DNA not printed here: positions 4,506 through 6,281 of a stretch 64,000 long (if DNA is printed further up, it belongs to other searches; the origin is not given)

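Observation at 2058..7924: Tandem-duplicated membrane phosphotransferase-like (AP-superfamily) genes with a coupled repeat protein and a kinase-like/methyltransferase fusion: a possible uncharacterised envelope-decoration module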

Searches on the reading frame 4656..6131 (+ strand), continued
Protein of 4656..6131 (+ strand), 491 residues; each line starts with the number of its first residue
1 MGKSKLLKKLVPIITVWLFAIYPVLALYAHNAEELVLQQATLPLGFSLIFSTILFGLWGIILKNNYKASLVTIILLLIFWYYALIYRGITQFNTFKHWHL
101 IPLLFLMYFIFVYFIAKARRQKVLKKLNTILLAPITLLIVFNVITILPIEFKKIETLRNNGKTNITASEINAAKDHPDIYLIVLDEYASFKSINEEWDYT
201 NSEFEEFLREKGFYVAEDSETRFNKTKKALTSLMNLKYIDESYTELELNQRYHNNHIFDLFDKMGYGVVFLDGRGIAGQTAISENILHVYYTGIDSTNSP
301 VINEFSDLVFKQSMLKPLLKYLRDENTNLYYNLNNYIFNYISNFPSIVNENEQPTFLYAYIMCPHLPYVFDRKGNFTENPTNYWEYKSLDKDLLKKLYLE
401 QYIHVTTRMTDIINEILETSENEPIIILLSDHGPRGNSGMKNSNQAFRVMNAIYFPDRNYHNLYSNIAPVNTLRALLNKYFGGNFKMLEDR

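Call 22: find_encoding_contigs(protein=P0013, flank=10000, max_places=2)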
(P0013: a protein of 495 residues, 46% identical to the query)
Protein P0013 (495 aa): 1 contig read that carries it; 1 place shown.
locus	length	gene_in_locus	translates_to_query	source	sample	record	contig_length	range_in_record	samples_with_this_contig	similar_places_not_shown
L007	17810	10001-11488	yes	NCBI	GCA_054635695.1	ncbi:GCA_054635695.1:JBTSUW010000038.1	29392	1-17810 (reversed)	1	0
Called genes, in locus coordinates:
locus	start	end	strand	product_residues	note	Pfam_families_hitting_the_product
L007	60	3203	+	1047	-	PF08448:PAS_4, PF08447:PAS_3, PF08447:PAS_3, PF00989:PAS, PF13188:PAS_8, PF13426:PAS_9, PF08448:PAS_4, PF00989:PAS, +12 more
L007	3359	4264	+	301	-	PF02562:PhoH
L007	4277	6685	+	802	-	PF07697:7TMR-HDED, PF07698:7TM-7TMR_HD, PF01966:HD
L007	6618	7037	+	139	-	PF02130:YbeY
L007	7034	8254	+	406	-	PF01595:CNNM, PF00571:CBS, PF03471:CorC_HlyC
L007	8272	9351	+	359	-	PF03193:RsgA_GTPase (faint), PF00009:GTP_EFTU, PF00350:Dynamin_N (weak), PF01926:MMR_HSR1, PF02421:FeoB_N, PF10662:PduV-EutP (faint), PF07650:KH_2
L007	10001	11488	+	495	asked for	-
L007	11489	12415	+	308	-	-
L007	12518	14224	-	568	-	PF00246:Peptidase_M14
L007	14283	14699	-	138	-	PF12675:DUF3795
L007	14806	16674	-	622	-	PF00515:TPR_1 (faint), PF07719:TPR_2 (faint), PF13174:TPR_6 (faint), PF13181:TPR_8 (faint), PF13414:TPR_11 (faint), PF13424:TPR_12 (faint), PF14559:TPR_19 (weak), PF13432:TPR_16, +6 more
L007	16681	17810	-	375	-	?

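Call 29: find_encoding_contigs(protein=P0103, flank=10000, max_places=1)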
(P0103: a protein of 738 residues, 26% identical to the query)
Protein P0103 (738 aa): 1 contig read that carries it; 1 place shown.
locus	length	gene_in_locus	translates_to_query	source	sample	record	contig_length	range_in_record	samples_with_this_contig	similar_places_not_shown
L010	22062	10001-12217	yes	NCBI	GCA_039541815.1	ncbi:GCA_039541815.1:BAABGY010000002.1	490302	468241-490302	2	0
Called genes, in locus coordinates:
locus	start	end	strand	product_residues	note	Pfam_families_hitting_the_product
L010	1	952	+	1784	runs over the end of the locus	PF00082:Peptidase_S8, PF00041:fn3 (faint), PF21471:Reelin_subrepeat-B (faint), PF07705:CARDB (faint), PF18962:Por_Secre_tail (weak)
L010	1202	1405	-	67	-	-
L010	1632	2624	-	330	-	PF00248:Aldo_ket_red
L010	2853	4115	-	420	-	PF13620:CarboxypepD_reg, PF13715:CarbopepD_reg_2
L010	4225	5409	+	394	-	PF00085:Thioredoxin, PF03190:Thioredox_DsbH, PF13098:Thioredoxin_2, PF13899:Thioredoxin_7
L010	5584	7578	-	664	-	PF02518:HATPase_c, PF00204:DNA_gyraseB, PF01751:Toprim, PF00986:DNA_gyraseB_C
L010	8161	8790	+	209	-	PF03848:TehB, PF05724:TPMT (weak), PF13489:Methyltransf_23, PF13847:Methyltransf_31, PF08241:Methyltransf_11, PF08242:Methyltransf_12, PF13649:Methyltransf_25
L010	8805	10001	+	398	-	-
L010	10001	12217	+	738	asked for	PF02096:60KD_IMP, PF00884:Sulfatase (weak)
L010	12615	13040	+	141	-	PF00072:Response_reg (weak)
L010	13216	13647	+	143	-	PF00072:Response_reg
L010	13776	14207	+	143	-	PF05635:23S_rRNA_IVP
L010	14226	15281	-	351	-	PF04613:LpxD, PF25084:LbH_EIF2B, PF25087:GMPPB_C (faint), PF00132:Hexapep, PF14602:Hexapep_2 (weak), PF00132:Hexapep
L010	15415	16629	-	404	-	PF01966:HD (weak), PF19276:HD_assoc_2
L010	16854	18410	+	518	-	PF00072:Response_reg, PF08665:PglZ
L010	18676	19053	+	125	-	-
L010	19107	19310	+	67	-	-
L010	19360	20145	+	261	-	PF23023:Anti-Pycsar_Apyc1, PF00753:Lactamase_B, PF12706:Lactamase_B_2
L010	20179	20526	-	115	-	-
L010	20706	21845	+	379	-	PF02771:Acyl-CoA_dh_N, PF02770:Acyl-CoA_dh_M, PF00441:Acyl-CoA_dh_1, PF08028:Acyl-CoA_dh_2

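Call 39: predict_structure(alignment_id=A1)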
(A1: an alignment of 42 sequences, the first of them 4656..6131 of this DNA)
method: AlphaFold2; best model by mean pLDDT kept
length: 491 residues; sequences in the alignment: 42
mean_pLDDT: 85.9   pTM: 0.69
mean pLDDT of the five models: 85.9, 85.9, 85.9, 85.3, 84.7
residues with pLDDT >= 90: 292; 70-90: 128; 50-70: 37; < 50: 34
segments of 3 or more residues with pLDDT < 50: 160-171, 275-284, 291-300
pLDDT, mean of each block of 10 residues (from residue 1): 79 97 94 75 95 98 97 97 92 91 96 95 93 97 92 65 34 75 97 96 98 98 94 94 83 86 85 55 54 39 75 86 62 85 80 87 90 86 72 94 98 96 95 91 95 97 96 95 90 83
secondary structure, 60 per line:
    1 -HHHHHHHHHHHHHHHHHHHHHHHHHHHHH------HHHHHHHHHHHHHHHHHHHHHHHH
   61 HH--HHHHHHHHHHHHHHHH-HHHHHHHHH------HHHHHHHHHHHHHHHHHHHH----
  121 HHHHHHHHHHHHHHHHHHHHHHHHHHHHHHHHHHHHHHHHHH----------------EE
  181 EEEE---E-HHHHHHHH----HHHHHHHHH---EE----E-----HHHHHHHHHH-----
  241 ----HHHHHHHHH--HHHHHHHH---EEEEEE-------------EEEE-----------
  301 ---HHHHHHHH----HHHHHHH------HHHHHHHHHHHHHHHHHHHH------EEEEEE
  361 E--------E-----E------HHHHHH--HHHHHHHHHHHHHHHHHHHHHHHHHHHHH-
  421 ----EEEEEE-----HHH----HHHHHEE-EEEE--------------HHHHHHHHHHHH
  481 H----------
elements in order: H2-30 H37-62 H65-80 H82-90 H97-116 H121-162 E179-184 H190-197 H202-210 H226-235 H245-253 H256-263 E267-272 E286-289 H304-311 H316-322 H329-348 E355-361 H383-388 H391-419 E425-430 H443-447 E451-454 H469-481

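Call 60: search_protein_families(library=pfam, proteins=[L010:8805-10001:+, L002:14193-14927:+], max_evalue=0.01)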
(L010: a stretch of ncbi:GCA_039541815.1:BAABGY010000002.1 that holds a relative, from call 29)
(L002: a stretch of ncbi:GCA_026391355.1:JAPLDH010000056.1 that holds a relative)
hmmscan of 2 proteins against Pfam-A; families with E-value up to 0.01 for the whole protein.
L010:8805-10001:+ (398 aa): 0 families

L002:14193-14927:+ (244 aa): 1 family
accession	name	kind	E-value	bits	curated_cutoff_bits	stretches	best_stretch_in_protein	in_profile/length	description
PF02096.25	60KD_IMP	-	1.9e-40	139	35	1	39-238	1-161/163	60Kd inner membrane protein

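Call 84: list_cluster_members(proteins=[P0001, P0121, P0241])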
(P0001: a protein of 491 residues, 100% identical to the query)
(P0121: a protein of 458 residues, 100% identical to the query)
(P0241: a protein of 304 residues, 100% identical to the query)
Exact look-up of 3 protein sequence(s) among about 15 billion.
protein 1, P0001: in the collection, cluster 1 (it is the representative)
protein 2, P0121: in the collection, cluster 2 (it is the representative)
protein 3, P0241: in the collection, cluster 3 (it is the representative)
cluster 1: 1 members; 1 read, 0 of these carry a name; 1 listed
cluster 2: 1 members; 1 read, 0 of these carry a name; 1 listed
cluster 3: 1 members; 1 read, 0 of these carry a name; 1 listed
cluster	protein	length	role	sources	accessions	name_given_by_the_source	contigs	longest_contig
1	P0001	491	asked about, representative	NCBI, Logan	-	-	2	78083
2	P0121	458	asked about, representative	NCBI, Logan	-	-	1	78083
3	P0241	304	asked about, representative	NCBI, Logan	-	-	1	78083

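Call 85: find_encoding_contigs(protein=P0002, flank=6000, max_places=2)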
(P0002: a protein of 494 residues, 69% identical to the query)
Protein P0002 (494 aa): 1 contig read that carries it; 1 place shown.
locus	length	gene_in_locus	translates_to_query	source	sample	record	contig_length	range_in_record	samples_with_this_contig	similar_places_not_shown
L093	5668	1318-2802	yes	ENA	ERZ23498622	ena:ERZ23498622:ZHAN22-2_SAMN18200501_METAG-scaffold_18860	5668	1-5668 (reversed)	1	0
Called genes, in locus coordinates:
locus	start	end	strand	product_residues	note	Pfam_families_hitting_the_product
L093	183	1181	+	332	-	PF01073:3Beta_HSD, PF01370:Epimerase, PF02719:Polysacc_synt_2, PF04321:RmlD_sub_bind, PF16363:GDP_Man_Dehyd, PF07993:NAD_binding_4 (weak)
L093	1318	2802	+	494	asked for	PF00884:Sulfatase (weak)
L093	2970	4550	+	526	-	-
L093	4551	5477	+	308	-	-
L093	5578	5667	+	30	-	?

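Call 86: find_encoding_contigs(protein=P0004, flank=10000, max_places=1)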
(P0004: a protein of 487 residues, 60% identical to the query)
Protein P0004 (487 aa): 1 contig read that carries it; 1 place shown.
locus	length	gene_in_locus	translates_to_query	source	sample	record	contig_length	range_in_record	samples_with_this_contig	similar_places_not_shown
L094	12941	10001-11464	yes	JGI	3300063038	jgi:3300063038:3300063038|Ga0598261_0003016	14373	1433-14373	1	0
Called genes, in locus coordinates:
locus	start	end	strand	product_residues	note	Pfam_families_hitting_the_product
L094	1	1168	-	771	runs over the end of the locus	PF01839:FG-GAP (faint), PF13517:FG-GAP_3 (weak), PF18962:Por_Secre_tail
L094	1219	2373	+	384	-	PF00072:Response_reg, PF00158:Sigma54_activat, PF14532:Sigma54_activ_2, PF00004:AAA (weak), PF07728:AAA_5 (weak), PF25601:AAA_lid_14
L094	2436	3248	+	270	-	PF01061:ABC2_membrane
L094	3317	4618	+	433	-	PF13555:AAA_29 (weak), PF00005:ABC_tran, PF14524:Wzt_C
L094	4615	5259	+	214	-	-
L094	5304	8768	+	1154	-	PF13578:Methyltransf_24, PF12072:RNase_Y_N (faint), PF27881:CRWN_N (weak), PF05045:RgpF, PF00534:Glycos_transf_1, PF13692:Glyco_trans_1_4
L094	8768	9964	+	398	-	-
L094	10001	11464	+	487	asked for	-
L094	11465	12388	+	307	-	-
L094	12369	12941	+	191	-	?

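Call 90: search_protein_families(library=pfam, proteins=[P0075, P0095, P0079], max_evalue=0.001)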
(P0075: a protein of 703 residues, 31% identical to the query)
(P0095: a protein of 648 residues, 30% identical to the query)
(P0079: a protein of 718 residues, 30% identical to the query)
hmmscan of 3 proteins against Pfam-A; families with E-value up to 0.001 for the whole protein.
P0075 (703 aa): 2 families
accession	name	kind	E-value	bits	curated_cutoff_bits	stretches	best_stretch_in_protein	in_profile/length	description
PF24517.2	CBM96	-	6.3e-22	78.6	26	1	518-686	6-163/164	Carbohydrate-binding module family 96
PF06848.17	Disaggr_repeat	-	1.3e-05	25.4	33.9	1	526-612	5-87/179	Disaggregatase related repeat domain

P0095 (648 aa): 1 family
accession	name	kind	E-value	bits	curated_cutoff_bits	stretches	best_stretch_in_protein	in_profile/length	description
PF00884.28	Sulfatase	-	1.1e-07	32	25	1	371-589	24-247/301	Sulfatase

P0079 (718 aa): 28 families (the best 25 are shown)
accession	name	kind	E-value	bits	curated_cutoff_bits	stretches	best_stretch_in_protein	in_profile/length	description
PF00515.34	TPR_1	-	3.3e-42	141.1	27.8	5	619-651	2-34/34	Tetratricopeptide repeat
PF07719.23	TPR_2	-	8.7e-42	138.2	27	5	620-651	3-34/34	Tetratricopeptide repeat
PF13414.12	TPR_11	-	2.6e-36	123.5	26.8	4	625-666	1-42/42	TPR repeat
PF13181.12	TPR_8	-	5.7e-30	101.3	25.7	2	551-583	2-34/34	Tetratricopeptide repeat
PF13432.12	TPR_16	-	6.2e-27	94.1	32.7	3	623-684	2-63/65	Tetratricopeptide repeat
PF14559.12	TPR_19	-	2.6e-26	92.2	25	3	526-583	1-58/68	Tetratricopeptide repeat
PF13424.12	TPR_12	-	4e-25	88.2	30.1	2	620-682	5-75/77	Tetratricopeptide repeat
PF13431.12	TPR_17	-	1e-23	82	24.4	1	641-673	2-34/34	Tetratricopeptide repeat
PF13428.12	TPR_14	-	2.8e-21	74.3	23.5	1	620-656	3-39/44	Tetratricopeptide repeat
PF13374.12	TPR_10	-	1.5e-16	60.2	27.5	0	587-613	5-31/42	Tetratricopeptide repeat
PF23914.1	TPR_CcmH_CycH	-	6e-13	49.4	42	1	521-611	55-148/158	Cytochrome c-type biogenesis protein H TPR domain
PF13371.12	TPR_9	-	2.8e-12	46.9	35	1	625-688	2-65/73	Tetratricopeptide repeat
PF13176.12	TPR_7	-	8.5e-12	44.6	27.9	1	620-650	1-33/36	Tetratricopeptide repeat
PF12895.13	ANAPC3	-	9.2e-12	45.5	27.2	1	530-609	3-81/82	Anaphase-promoting complex, cyclosome, subunit 3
PF24575.1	TPR_Slam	-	8.6e-10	39.4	35.2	0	510-569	41-100/104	Surface lipoprotein assembly modifier, N-terminal TPR repeats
PF00884.28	Sulfatase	-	4.5e-07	29.9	25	1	163-455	1-252/301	Sulfatase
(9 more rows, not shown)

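Call 95: search_protein_families(library=pfam, proteins=[L094:8768-9964:+, L094:4615-5259:+], max_evalue=0.00001)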
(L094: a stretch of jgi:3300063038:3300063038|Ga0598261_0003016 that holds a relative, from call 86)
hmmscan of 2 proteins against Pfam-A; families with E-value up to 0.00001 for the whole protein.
L094:8768-9964:+ (398 aa): 0 families

L094:4615-5259:+ (214 aa): 0 families

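Call 99: search_solved_structures(query=L010:8805-10001:+, max_evalue=1)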
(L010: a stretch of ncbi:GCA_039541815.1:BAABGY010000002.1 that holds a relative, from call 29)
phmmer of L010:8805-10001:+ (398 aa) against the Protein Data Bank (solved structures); distinct sequences matched with E-value up to 1: 0.
